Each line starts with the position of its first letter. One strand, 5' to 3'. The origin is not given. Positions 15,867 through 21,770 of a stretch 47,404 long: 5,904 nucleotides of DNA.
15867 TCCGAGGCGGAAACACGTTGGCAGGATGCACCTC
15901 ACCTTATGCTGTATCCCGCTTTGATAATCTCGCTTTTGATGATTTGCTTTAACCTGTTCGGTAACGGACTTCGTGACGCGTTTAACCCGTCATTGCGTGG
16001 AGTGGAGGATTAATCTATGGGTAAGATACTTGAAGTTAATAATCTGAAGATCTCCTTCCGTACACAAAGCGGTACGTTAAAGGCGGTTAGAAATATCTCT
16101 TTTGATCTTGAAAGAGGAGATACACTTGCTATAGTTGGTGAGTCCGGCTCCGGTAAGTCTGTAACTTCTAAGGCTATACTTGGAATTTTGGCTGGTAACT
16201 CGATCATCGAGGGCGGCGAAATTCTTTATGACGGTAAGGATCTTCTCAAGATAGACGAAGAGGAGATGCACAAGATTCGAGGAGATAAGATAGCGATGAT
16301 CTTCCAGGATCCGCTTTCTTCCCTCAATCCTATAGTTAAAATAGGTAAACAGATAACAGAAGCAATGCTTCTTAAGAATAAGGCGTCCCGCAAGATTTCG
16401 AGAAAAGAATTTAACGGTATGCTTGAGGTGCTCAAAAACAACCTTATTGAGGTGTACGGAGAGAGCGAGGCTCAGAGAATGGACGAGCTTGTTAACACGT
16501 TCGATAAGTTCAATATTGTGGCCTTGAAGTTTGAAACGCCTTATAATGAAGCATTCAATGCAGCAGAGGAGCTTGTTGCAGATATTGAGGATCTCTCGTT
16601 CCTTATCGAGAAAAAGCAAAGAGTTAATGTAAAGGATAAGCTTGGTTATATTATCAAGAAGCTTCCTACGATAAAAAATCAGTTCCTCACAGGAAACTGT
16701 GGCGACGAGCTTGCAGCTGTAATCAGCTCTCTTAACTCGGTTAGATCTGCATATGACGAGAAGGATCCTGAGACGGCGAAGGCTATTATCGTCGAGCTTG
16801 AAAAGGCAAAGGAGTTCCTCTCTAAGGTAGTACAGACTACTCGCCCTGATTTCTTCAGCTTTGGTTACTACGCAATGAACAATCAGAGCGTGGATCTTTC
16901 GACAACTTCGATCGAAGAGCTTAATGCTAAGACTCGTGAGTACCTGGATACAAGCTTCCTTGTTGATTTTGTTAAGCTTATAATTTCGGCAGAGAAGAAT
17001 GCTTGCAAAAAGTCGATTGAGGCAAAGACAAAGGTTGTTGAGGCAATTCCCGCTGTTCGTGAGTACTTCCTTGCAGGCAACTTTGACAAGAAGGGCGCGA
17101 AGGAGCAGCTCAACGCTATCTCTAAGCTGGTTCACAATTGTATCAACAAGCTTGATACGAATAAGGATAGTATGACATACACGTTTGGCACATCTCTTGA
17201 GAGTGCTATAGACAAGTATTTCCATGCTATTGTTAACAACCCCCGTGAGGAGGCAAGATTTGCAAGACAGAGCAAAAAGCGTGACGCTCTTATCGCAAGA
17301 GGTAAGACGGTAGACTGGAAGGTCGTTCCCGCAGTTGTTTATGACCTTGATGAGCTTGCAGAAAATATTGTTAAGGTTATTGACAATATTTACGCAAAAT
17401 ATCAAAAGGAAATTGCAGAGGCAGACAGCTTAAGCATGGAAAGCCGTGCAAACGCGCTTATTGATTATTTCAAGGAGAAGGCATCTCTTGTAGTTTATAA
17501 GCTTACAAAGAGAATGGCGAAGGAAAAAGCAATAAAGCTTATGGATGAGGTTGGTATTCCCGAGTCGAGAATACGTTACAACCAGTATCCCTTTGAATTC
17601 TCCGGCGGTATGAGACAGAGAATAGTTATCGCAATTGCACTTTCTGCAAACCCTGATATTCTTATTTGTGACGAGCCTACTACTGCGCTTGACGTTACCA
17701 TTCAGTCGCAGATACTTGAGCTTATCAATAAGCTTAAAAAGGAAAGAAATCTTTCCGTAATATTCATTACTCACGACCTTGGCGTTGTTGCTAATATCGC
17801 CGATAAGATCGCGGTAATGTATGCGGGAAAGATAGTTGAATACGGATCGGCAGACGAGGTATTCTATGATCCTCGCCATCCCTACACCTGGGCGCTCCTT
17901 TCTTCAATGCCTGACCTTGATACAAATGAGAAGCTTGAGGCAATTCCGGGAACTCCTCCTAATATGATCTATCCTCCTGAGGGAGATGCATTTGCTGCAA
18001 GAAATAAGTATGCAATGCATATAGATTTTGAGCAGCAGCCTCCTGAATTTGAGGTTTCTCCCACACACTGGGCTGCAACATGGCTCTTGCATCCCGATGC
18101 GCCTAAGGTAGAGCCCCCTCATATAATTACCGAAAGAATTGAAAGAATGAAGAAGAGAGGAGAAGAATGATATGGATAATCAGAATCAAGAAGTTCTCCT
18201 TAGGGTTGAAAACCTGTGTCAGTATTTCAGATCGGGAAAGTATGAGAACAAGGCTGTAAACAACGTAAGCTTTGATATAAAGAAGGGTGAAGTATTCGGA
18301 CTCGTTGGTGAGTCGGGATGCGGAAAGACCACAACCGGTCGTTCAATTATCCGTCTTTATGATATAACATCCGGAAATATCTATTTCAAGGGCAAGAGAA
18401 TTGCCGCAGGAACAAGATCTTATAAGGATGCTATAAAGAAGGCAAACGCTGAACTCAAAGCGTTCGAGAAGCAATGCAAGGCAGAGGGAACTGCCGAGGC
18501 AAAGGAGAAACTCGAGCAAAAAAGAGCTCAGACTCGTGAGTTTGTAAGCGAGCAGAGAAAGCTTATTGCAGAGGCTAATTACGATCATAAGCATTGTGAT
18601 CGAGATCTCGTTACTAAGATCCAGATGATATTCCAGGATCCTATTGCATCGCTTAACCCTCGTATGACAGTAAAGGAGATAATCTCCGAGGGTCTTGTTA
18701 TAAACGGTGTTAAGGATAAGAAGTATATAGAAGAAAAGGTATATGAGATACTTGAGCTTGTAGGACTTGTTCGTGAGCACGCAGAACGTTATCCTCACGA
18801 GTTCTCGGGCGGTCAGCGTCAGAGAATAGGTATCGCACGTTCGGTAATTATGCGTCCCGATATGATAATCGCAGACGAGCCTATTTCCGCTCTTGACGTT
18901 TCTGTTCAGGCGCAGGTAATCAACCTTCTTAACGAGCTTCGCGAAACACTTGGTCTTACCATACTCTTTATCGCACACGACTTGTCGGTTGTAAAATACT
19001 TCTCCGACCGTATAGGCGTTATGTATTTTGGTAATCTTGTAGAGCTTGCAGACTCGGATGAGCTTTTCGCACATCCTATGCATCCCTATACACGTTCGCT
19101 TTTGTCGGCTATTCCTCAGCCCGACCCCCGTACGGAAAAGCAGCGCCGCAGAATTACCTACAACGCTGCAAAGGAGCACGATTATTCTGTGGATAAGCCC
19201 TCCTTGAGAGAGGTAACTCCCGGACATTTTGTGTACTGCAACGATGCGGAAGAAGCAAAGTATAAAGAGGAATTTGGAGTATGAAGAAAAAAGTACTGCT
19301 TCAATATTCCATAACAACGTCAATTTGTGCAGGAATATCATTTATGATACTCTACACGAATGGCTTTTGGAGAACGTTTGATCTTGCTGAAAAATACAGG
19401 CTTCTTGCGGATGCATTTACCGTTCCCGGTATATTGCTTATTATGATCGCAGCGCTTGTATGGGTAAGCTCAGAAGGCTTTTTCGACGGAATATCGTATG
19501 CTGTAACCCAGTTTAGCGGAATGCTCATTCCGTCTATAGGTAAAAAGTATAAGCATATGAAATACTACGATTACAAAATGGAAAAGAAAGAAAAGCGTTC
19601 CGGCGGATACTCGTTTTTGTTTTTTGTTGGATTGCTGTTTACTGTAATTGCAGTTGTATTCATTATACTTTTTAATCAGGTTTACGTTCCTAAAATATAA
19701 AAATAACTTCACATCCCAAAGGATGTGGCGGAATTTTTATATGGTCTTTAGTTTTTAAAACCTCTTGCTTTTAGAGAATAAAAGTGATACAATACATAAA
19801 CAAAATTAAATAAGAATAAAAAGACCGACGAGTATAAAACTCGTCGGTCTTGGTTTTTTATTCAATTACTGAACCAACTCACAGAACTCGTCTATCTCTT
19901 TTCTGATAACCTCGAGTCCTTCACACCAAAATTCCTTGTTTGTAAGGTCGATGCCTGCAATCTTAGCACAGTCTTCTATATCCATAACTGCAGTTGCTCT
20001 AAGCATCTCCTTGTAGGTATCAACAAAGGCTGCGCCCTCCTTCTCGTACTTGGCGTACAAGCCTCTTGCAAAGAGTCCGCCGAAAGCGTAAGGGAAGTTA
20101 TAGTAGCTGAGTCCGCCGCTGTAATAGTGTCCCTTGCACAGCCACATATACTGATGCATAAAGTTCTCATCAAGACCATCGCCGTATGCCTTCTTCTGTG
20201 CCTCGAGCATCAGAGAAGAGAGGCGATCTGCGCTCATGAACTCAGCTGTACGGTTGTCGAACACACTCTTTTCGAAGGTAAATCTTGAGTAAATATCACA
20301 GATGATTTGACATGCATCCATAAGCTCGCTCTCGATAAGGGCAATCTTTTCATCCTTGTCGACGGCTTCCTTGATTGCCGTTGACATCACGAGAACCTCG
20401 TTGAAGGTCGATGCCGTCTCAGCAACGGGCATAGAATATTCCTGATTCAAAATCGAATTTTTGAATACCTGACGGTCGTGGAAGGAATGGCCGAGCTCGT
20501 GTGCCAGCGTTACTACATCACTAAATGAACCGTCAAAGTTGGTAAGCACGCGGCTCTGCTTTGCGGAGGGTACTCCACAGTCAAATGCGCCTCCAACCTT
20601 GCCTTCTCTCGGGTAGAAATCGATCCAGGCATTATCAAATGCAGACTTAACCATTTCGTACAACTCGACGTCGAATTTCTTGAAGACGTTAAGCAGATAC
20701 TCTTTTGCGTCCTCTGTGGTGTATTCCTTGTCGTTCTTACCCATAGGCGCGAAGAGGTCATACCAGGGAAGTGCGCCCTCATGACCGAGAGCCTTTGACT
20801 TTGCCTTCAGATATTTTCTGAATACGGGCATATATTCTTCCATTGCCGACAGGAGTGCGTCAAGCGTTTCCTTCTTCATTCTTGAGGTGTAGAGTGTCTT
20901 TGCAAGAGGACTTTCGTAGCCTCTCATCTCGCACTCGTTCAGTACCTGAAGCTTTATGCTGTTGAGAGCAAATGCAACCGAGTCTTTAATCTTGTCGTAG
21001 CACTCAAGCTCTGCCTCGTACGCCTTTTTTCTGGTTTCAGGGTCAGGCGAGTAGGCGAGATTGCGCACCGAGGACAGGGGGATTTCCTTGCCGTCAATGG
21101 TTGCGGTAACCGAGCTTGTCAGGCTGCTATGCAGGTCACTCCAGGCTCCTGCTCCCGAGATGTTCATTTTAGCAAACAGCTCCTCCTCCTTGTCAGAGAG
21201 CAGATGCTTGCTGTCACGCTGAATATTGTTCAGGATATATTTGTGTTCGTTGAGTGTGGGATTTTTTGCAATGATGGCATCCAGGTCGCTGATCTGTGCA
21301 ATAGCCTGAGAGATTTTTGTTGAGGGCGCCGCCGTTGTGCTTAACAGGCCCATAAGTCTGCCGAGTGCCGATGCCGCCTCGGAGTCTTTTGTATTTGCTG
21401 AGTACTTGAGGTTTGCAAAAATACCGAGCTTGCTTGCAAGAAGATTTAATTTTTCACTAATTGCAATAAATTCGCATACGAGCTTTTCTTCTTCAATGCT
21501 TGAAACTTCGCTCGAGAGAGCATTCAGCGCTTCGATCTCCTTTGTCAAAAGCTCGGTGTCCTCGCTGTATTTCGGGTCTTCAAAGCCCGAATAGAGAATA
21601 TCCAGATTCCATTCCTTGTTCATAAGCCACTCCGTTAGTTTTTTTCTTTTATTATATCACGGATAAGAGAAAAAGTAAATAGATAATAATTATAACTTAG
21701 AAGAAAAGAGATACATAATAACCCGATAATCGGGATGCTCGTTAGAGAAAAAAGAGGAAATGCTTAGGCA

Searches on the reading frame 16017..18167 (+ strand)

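Call 90: search_protein_families(library=pfam, proteins=[window:16017-18167:+], max_evalue=0.001)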
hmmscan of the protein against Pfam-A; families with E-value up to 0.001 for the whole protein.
window:16017-18167:+ (717 aa): 4 families
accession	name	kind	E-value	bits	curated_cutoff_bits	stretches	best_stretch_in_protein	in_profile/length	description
PF00005.33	ABC_tran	-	3.5e-27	96.1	25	2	25-141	2-80/137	ABC transporter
PF08352.17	oligo_HPY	-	5e-14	52.9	27.1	1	607-668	1-63/65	Oligopeptide/dipeptide transporter, C-terminal region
PF13304.12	AAA_21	-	1e-10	42.6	27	1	460-591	176-303/304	AAA domain, putative AbiEii toxin, Type IV TA system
PF02463.25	SMC_N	-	7.8e-06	25.9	40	1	36-601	26-212/220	RecF/RecN/SMC N terminal domain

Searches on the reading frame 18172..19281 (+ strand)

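Call 90: search_protein_families(library=pfam, proteins=[window:18172-19281:+], max_evalue=0.001)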
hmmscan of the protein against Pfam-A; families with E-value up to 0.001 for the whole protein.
window:18172-19281:+ (370 aa): 2 families
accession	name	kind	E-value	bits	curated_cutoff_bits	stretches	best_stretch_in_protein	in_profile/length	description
PF00005.33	ABC_tran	-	5.1e-31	108.5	25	2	142-238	53-136/137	ABC transporter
PF08352.17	oligo_HPY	-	2.1e-09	38.1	27.1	1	290-335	1-45/65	Oligopeptide/dipeptide transporter, C-terminal region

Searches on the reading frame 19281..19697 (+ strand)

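Call 90: search_protein_families(library=pfam, proteins=[window:19281-19697:+], max_evalue=0.001)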
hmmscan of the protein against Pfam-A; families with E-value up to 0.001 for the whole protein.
window:19281-19697:+ (139 aa): 1 family
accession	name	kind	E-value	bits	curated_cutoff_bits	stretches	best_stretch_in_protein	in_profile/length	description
PF13038.11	DUF3899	-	1.4e-16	61.1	23.4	1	44-128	2-87/88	Domain of unknown function (DUF3899)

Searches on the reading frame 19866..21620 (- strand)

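Call 90: search_protein_families(library=pfam, proteins=[window:19866-21620:-], max_evalue=0.001)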
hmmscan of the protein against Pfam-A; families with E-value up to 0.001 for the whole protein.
window:19866-21620:- (584 aa): 2 families
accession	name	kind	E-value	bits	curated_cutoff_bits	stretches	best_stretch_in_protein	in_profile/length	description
PF01432.26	Peptidase_M3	-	1.4e-36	127.3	27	1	188-569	2-455/457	Peptidase family M3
PF08439.15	Peptidase_M3_N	-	6.4e-11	42.7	25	1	112-170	9-67/70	Oligopeptidase F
